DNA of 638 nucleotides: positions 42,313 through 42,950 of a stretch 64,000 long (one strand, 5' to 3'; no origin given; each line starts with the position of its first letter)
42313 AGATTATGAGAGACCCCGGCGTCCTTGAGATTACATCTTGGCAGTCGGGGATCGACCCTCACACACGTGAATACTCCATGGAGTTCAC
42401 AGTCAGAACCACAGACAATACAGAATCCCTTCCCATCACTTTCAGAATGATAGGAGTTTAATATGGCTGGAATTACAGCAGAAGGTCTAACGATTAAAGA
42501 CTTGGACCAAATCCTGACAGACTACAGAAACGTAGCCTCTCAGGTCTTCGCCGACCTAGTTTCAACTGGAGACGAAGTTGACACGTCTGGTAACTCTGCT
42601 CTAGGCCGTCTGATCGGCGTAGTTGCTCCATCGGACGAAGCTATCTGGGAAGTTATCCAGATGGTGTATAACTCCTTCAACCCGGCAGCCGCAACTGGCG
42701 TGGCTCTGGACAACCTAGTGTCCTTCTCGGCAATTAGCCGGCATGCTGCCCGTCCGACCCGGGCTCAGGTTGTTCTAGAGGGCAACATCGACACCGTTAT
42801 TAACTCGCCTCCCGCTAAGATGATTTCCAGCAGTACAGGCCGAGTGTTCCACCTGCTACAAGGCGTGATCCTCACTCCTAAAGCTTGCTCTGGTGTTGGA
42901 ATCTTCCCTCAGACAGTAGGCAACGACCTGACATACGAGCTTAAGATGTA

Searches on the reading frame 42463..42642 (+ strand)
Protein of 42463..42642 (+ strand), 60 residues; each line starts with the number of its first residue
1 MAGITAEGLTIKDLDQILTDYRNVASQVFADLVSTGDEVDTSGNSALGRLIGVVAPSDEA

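Call 56: search_dna_similar(query=window:42463-42642:+, collection=phages, mode=protein, max_rows=60, rows=spread, max_evalue=0.01)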
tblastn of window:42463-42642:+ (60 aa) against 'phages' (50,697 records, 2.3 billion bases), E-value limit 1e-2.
Records with a match: 250; places in all: 260; records where one place covers at least 80% of the query: 249.
Best place of each record, by identity: >=99% 120; 95-99% 2; 60-80% 13; <60% 115.
By first word of the organism name: Pseudomonas 225; Acinetobacter 23; Bacillus 1; Pectobacterium 1.
By host as written in the record: Pseudomonas aeruginosa 71; Pseudomonas aeruginosa PAO1 26; Pseudomonas syringae pv. actinidiae 18; Pseudomonas aeruginosa PAK 14; - 11; Acinetobacter baumannii 10; Pseudomonas sp. 8; Pseudomonas syringae pv. porri LMG 28495 8; and 54 more.
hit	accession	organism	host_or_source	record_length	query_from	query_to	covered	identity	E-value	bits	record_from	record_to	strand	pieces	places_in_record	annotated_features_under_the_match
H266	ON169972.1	Pseudomonas phage EM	Pseudomonas aeruginosa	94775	1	60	100%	100.0%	5e-32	120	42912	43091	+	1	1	baseplate protein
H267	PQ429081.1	Pseudomonas phage vB_VIPPAEUMC02a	Pseudomonas aeruginosa ATCC 15442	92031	1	60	100%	100.0%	5e-32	120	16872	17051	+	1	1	baseplate protein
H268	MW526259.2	Pseudomonas phage PhL_UNISO_PA-DSM_ph0034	Pseudomonas aeruginosa DSM 19880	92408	1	60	100%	100.0%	5e-32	120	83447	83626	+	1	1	baseplate wedge protein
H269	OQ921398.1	Pseudomonas phage vFB297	Pseudomonas aeruginosa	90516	1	60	100%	100.0%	6e-32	120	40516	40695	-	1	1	hypothetical protein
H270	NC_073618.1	Pseudomonas phage vB_PaeM_B55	Pseudomonas aeruginosa B55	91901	1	60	100%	100.0%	6e-32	120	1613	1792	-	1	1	baseplate related protein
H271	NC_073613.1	Pseudomonas phage vB_PaeM_LCK69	Pseudomonas aeruginosa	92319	1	60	100%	100.0%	6e-32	120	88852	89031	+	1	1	hypothetical protein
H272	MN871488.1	Pseudomonas phage PaYy-2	Pseudomonas aeruginosa PAO1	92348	1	60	100%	100.0%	6e-32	120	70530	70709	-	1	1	record has no annotation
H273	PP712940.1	Pseudomonas phage JG005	Pseudomonas aeruginosa PAO1 (DSM 19880)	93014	1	60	100%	100.0%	6e-32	120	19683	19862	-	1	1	baseplate protein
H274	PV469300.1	Pseudomonas phage Adele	Pseudomonas aeruginosa PAO1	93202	1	60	100%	100.0%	6e-32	120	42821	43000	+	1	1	baseplate wedge protein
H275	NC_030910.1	Pseudomonas phage K5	Pseudomonas aeruginosa PAK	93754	1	60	100%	100.0%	6e-32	120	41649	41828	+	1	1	baseplate wedge subunit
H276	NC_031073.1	Pseudomonas phage vB_PaeM_MAG1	Pseudomonas aeruginosa clinical isolate ...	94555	1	60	100%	100.0%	6e-32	120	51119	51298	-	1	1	baseplate wedge subunit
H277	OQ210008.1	Pseudomonas phage JS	Pseudomonas aeruginosa Paer42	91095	1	60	100%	100.0%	6e-32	120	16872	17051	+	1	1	baseplate protein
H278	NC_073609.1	Pseudomonas phage vB_PaM_EPA1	Pseudomonas aeruginosa PAO1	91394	1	60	100%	100.0%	6e-32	120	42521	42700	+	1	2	baseplate component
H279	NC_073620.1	Pseudomonas phage phipa10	Pseudomonas aeruginosa ZS-PA-35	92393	1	60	100%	100.0%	6e-32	120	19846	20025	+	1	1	hypothetical protein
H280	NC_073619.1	Pseudomonas phage vB_PA45_GUMS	Pseudomonas aeruginosa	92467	1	60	100%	100.0%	6e-32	120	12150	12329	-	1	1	putative baseplate component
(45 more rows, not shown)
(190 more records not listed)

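Call 67: search_dna_similar(query=window:42463-42642:+, collection=phages, mode=protein, max_rows=60, rows=best, max_evalue=1e-7)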
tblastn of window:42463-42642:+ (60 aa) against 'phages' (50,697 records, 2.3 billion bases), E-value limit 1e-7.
Records with a match: 226; places in all: 235; records where one place covers at least 80% of the query: 225.
Best place of each record, by identity: >=99% 120; 95-99% 2; 60-80% 13; <60% 91.
By first word of the organism name: Pseudomonas 224; Bacillus 1; Pectobacterium 1.
By host as written in the record: Pseudomonas aeruginosa 71; Pseudomonas aeruginosa PAO1 26; Pseudomonas syringae pv. actinidiae 18; Pseudomonas aeruginosa PAK 14; - 8; Pseudomonas sp. 8; Pseudomonas syringae pv. porri LMG 28495 8; Pseudomonas putida KT2440 and Paw85 5; and 45 more.
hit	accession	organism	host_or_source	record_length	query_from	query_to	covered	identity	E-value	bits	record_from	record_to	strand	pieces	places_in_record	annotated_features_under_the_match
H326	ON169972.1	Pseudomonas phage EM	Pseudomonas aeruginosa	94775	1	60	100%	100.0%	5e-32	120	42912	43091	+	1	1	baseplate protein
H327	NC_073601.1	Pseudomonas phage EM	Pseudomonas aeruginosa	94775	1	60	100%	100.0%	5e-32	120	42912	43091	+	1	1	baseplate protein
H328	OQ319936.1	Pseudomonas phage 20Sep416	Pseudomonas aeruginosa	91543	1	60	100%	100.0%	5e-32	120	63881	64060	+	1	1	hypothetical protein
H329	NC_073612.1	Pseudomonas phage 20Sep416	Pseudomonas aeruginosa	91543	1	60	100%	100.0%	5e-32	120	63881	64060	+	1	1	hypothetical protein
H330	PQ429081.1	Pseudomonas phage vB_VIPPAEUMC02a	Pseudomonas aeruginosa ATCC 15442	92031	1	60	100%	100.0%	5e-32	120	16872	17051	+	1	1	baseplate protein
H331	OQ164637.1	Pseudomonas phage HJ01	Pseudomonas aeruginosa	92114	1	60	100%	100.0%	5e-32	120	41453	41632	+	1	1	hypothetical protein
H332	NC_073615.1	Pseudomonas phage HJ01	Pseudomonas aeruginosa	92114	1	60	100%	100.0%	5e-32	120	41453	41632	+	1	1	hypothetical protein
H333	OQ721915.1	Pseudomonas phage vB_VIPPAEUMC01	Pseudomonas aeruginosa ATCC 15442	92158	1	60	100%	100.0%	5e-32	120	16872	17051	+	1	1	baseplate protein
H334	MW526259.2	Pseudomonas phage PhL_UNISO_PA-DSM_ph0034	Pseudomonas aeruginosa DSM 19880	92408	1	60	100%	100.0%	5e-32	120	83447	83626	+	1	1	baseplate wedge protein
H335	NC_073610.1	Pseudomonas phage PhL_UNISO_PA-DSM_ph0034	Pseudomonas aeruginosa DSM 19880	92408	1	60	100%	100.0%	5e-32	120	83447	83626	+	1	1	baseplate wedge protein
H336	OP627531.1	Pseudomonas phage vB-PaeM-YQ78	Pseudomonas aeruginosa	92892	1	60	100%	100.0%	5e-32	120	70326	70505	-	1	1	hypothetical protein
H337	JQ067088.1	Pseudomonas phage PaMx12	Pseudomonas aeruginosa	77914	1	60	100%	100.0%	6e-32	120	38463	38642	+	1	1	record has no annotation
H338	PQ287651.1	Pseudomonas phage HHBS18_1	Pseudomonas aeruginosa BWKH18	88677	1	60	100%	100.0%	6e-32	120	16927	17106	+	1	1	baseplate wedge subunit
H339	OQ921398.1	Pseudomonas phage vFB297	Pseudomonas aeruginosa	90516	1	60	100%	100.0%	6e-32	120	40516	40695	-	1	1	hypothetical protein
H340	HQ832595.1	Pseudomonas phage PaP1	Pseudomonas aeruginosa PA1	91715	1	60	100%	100.0%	6e-32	120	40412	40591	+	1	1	putative base plate related protein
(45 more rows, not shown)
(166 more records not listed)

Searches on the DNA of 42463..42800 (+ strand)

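Call 5: search_dna_similar(query=window:42463-42800:+, collection=phages, mode=distant, max_rows=60)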
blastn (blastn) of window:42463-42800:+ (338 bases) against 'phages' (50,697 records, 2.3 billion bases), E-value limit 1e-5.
Records with a match: 128; places in all: 137; records where one place covers at least 80% of the query: 121.
Best place of each record, by identity: >=99% 81; 95-99% 8; 80-90% 33; 60-80% 6.
By first word of the organism name: Pseudomonas 127; Bacillus 1.
By host as written in the record: Pseudomonas aeruginosa 50; Pseudomonas aeruginosa PAO1 25; Pseudomonas aeruginosa PAK 10; Pseudomonas putida KT2440 and Paw85 5; Pseudomonas aeruginosa PA1 2; Pseudomonas aeruginosa clinical isolate PA31 2; Pseudomonas aeruginosa 573 2; Pseudomonas aeruginosa 3099-2aT 2; and 20 more.
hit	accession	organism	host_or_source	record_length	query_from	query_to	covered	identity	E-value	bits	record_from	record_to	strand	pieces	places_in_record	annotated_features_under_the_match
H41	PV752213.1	Pseudomonas phage vB_PaeM_ZGC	Pseudomonas aeruginosa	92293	1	338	100%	100.0%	9e-173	610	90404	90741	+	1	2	hypothetical protein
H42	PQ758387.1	Pseudomonas phage 37F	Pseudomonas aeruginosa 147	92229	1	338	100%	100.0%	9e-173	610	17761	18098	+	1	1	hypothetical protein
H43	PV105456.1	Pseudomonas phage vB_PaeP_JG003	Pseudomonas aeruginosa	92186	1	338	100%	100.0%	9e-173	610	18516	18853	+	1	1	baseplate wedge protein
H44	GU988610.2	Pseudomonas phage JG004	Pseudomonas aeruginosa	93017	1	338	100%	100.0%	9e-173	610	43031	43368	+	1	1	Putative baseplate component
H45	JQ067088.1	Pseudomonas phage PaMx12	Pseudomonas aeruginosa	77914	1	338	100%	100.0%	9e-173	610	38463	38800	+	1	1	record has no annotation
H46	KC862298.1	Pseudomonas phage PAK_P2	Pseudomonas aeruginosa PAK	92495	1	338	100%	100.0%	9e-173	610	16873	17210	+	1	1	putative baseplate component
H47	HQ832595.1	Pseudomonas phage PaP1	Pseudomonas aeruginosa PA1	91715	1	338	100%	100.0%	9e-173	610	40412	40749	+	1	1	putative base plate related protein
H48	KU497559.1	Pseudomonas phage K5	Pseudomonas aeruginosa PAK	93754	1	338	100%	100.0%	9e-173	610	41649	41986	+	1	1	putative baseplate-related protein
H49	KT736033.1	Pseudomonas phage K8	Pseudomonas aeruginosa PAK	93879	1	338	100%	100.0%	9e-173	610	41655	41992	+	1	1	putative baseplate related protein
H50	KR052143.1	Pseudomonas phage vB_PaeM_MAG1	Pseudomonas aeruginosa clinical isolate ...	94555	1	338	100%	100.0%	9e-173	610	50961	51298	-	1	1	hypothetical protein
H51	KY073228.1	Pseudomonas phage Zigelbrucke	Pseudomonas aeruginosa PAO1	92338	1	338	100%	100.0%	9e-173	610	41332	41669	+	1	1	putative baseplate wedge protein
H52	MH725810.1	Pseudomonas phage PaYy-2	Pseudomonas aeruginosa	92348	1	338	100%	100.0%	9e-173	610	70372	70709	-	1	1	putative baseplate component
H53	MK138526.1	Pseudomonas phage vB_PaeM_LCK69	Pseudomonas aeruginosa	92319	1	338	100%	100.0%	9e-173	610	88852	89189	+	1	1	hypothetical protein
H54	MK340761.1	Pseudomonas phage vB_PaeM_SCUT-S2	Pseudomonas aeruginosa PAO1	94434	1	338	100%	100.0%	9e-173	610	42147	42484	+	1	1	putative baseplate component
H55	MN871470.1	Pseudomonas phage Pa-U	Pseudomonas aeruginosa PAO1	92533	1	338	100%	100.0%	9e-173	610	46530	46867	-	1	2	record has no annotation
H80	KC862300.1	Pseudomonas phage PAK_P4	Pseudomonas aeruginosa PAK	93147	1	338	100%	99.7%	4e-171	606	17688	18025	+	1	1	putative baseplate related protein | putative antisense RNA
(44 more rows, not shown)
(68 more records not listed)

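Call 31: get_annotated_region(hit=H80, flank=1500)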
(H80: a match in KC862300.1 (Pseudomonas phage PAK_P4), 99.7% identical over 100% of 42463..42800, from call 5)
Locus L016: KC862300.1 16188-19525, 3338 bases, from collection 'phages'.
description: Pseudomonas phage PAK_P4, complete genome.
organism: Pseudomonas phage PAK_P4 (NCBI taxid 1327966)
taxonomy: Viruses; Duplodnaviria; Heunggongvirae; Uroviricota; Caudoviricetes; Pakpunavirus; Pakpunavirus PAKP4
host: Pseudomonas aeruginosa PAK; source: -; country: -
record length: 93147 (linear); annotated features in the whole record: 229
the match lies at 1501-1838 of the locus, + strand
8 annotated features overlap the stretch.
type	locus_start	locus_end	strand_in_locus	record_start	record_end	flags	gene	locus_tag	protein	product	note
CDS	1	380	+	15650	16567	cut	-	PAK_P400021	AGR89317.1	hypothetical protein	-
ncRNA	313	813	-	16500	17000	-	-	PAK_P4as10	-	putative antisense RNA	antisense RNA; Annotation based on RNA-Seq data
CDS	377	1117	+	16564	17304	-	-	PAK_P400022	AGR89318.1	putative baseplate assembly protein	Phage-related baseplate assembly protein; Region: Phage_base_V; cl17812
CDS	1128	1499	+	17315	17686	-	-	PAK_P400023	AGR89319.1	hypothetical protein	-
CDS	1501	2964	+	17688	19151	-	-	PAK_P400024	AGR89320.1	putative baseplate related protein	Baseplate J-like protein; Region: Baseplate_J; cl01294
ncRNA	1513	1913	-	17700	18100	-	-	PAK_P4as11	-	putative antisense RNA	antisense RNA; Annotation based on RNA-Seq data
ncRNA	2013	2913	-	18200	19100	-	-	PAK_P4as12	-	putative antisense RNA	antisense RNA; Annotation based on RNA-Seq data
CDS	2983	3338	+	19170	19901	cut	-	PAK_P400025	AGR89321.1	hypothetical protein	Protein of unknown function (DUF2612); Region: DUF2612; pfam11041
